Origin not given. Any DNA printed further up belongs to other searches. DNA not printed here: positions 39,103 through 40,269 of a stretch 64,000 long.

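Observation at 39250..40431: STAS domain fused to a protein-kinase-like (APH-fold) domain: candidate novel partner-switching output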

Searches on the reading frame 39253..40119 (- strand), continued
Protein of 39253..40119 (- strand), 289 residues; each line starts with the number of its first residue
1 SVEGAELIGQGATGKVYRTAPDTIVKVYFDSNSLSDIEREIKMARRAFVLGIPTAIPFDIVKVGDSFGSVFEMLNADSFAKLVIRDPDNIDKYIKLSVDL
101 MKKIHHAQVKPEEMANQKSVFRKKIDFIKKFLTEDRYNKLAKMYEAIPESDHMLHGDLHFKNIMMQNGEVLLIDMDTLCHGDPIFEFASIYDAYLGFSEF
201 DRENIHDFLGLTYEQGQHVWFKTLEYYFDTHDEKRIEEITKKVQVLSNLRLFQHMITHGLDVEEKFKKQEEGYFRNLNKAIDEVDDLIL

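Call 84: fold_search(model_id=the predicted structure, library=pdb)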
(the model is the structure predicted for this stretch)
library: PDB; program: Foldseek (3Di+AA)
matches with E <= 10: 1987; with E <= 0.001: 584
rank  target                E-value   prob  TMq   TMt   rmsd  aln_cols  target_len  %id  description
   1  3sgc                  8.9e-09  1.00  0.54  0.53   6.3       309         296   14  Crystal Structure of Apo Aminoglycoside-2''-Phosphotransferase Type IVa (released 2011-06-29)
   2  4fex_C                9.4e-09  1.00  0.50  0.55   6.7       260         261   12  Crystal structure of the aminoglycoside phosphotransferase APH(3')-Ia, with substrate kanamycin and small molecule inh (released 2012-06-20)
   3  3hav_A                9.9e-09  1.00  0.60  0.59   5.6       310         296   15  Structure of the streptomycin-ATP-APH(2")-IIa ternary complex (released 2009-11-17)
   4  3uzr                  1.2e-08  1.00  0.57  0.55   6.1       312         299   15  Crystal structure of aminoglycoside phosphotransferase APH(2'')-Ib, apo form (released 2011-12-21)
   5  6sui                  1.2e-08  1.00  0.59  0.53   6.7       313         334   13  AMICOUMACIN KINASE AMIN (released 2020-07-22)
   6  3ham_A                1.4e-08  1.00  0.60  0.58   5.7       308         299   15  Structure of the gentamicin-APH(2")-IIa complex (released 2009-07-28)
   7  4dca                  1.7e-08  1.00  0.59  0.58   5.9       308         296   14  Crystal structure of aminoglycoside phosphotransferase APH(2'')-Ib, ADP-bound (released 2012-02-01)
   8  4gkh_K                2.4e-08  1.00  0.49  0.52   6.9       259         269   13  Crystal structure of the aminoglycoside phosphotransferase APH(3')-Ia, with substrate kanamycin and small molecule inh (released 2012-09-05)
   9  3dxq_A                2.7e-08  1.00  0.58  0.58   5.8       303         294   15  Crystal structure of choline/ethanolamine kinase family protein (NP_106042.1) from MESORHIZOBIUM LOTI at 2.55 A resolu (released 2008-08-05)
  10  3w0m                  2.7e-08  1.00  0.54  0.53   6.5       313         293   14  Crystal structure of a thermostable mutant of aminoglycoside phosphotransferase APH(4)-Ia, apo form (released 2013-08-07)
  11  4fev_C                3.2e-08  1.00  0.47  0.52   9.9       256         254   13  Crystal structure of the aminoglycoside phosphotransferase APH(3')-Ia, with substrate kanamycin and small molecule inh (released 2012-06-20)
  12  4ej7_A                3.2e-08  1.00  0.46  0.49  10.0       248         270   14  Crystal structure of the aminoglycoside phosphotransferase APH(3')-Ia, ATP-bound (released 2012-04-18)
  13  4gkh_B                3.7e-08  1.00  0.49  0.52   7.0       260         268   12  Crystal structure of the aminoglycoside phosphotransferase APH(3')-Ia, with substrate kanamycin and small molecule inh (released 2012-09-05)
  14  4few_D                3.9e-08  1.00  0.50  0.54   6.6       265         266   13  Crystal structure of the aminoglycoside phosphotransferase APH(3')-Ia, with substrate kanamycin and small molecule inh (released 2012-06-20)
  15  4fev_F                3.9e-08  1.00  0.49  0.54   6.9       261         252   13  Crystal structure of the aminoglycoside phosphotransferase APH(3')-Ia, with substrate kanamycin and small molecule inh (released 2012-06-20)
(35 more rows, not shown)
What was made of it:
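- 39253..40119 (-): APH/choline-kinase-fold kinase domain (residues 105-393). Sub-features: Gly-rich loop 40066-40095, Lys130 40042-40044, Glu144 40000-40002, catalytic loop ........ 39634-39657, metal site IDMD 39592-39603, GDP motif 39571-39579. The Foldseek top 50 are all small-molecule kinases (call 84).
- On APH / choline-kinase-like phosphotransferase fold (PF01636): Foldseek probability is 1.00 to APH(2''), APH(3'), ChoK-family and MTRK structures, with TM 0.5-0.6 (call 84).
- Small-molecule kinase: all 50 best PDB fold neighbours are APH(2''/3'/4/9), AmiN, a ChoK-family protein or MTR kinase (call 84). All 50 top fold neighbours are small-molecule kinases (call 84).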
